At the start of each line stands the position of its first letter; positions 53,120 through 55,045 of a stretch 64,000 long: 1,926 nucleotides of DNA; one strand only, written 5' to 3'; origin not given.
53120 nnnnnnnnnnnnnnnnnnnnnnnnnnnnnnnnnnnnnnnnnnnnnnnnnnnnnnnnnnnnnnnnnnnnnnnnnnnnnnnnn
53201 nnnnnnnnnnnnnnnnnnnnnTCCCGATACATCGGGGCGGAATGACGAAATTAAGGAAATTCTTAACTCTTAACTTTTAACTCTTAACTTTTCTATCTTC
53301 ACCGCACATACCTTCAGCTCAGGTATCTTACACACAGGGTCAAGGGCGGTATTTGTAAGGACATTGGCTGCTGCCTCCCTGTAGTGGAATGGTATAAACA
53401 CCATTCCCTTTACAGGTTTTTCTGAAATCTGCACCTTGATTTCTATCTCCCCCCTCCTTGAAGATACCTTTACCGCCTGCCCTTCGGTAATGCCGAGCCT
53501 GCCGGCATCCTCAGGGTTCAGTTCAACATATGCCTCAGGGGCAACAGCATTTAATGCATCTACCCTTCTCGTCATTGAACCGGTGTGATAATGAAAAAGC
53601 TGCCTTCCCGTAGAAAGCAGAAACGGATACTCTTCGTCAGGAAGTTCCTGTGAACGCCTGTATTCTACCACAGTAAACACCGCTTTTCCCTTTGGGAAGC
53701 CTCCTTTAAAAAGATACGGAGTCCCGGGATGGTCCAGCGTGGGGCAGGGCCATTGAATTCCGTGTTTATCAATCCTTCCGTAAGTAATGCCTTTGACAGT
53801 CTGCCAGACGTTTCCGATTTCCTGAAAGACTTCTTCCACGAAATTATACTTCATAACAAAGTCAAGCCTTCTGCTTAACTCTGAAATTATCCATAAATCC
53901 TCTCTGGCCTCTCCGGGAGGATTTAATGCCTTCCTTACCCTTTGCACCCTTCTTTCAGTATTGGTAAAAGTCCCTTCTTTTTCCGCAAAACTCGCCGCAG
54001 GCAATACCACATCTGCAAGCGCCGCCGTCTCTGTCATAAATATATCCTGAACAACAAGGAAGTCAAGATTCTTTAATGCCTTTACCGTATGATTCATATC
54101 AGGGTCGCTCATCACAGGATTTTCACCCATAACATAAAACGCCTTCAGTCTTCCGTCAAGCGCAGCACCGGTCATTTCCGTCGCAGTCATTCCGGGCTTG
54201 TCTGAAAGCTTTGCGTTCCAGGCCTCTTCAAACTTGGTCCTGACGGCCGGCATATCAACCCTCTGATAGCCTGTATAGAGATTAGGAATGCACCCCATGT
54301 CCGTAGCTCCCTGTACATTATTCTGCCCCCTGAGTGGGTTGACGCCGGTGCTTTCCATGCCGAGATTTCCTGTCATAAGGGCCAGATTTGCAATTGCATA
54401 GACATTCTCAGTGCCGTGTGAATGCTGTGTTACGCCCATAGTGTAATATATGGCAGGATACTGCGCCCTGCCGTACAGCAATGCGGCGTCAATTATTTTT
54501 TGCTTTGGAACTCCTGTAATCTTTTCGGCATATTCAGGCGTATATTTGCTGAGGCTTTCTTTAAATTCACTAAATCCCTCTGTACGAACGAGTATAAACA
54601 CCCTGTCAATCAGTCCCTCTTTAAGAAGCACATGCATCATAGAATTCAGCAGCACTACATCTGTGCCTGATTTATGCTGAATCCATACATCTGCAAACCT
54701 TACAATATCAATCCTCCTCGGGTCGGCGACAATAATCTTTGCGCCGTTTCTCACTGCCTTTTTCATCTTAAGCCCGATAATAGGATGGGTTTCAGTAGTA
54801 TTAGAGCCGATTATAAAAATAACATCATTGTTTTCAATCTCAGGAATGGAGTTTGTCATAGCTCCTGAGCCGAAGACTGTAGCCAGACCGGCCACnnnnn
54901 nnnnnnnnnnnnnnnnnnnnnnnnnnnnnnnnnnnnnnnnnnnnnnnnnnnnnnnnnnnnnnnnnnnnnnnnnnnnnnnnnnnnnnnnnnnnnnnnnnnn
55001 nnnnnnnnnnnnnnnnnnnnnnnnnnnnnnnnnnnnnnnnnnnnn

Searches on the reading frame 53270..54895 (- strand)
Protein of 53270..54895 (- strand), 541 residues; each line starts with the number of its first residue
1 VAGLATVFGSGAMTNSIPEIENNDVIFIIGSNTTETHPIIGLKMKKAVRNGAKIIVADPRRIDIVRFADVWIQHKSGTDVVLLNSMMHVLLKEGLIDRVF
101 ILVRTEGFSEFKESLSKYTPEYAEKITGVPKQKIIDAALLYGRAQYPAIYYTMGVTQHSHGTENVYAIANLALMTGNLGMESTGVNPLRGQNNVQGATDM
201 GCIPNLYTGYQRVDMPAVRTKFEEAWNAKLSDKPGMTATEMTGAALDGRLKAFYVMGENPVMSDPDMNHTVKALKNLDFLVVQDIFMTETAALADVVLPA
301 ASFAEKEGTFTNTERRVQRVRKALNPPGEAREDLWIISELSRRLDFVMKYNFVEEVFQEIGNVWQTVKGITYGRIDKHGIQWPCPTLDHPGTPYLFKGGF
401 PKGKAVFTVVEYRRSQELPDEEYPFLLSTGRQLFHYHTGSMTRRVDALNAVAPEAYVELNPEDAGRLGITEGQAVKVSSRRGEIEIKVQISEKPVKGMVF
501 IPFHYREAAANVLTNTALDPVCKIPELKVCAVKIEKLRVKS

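Call 70: search_protein_families(library=pfam, proteins=[window:53270-54895:-], max_evalue=0.001)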
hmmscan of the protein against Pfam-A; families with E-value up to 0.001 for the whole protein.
window:53270-54895:- (541 aa): 2 families
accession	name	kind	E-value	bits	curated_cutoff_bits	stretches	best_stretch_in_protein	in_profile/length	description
PF00384.28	Molybdopterin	-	9.4e-68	229.2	24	1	12-342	97-352/353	Molybdopterin oxidoreductase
PF01568.27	Molydop_binding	-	8.4e-33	113.1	26.8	1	425-531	1-110/110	Molydopterin dinucleotide binding domain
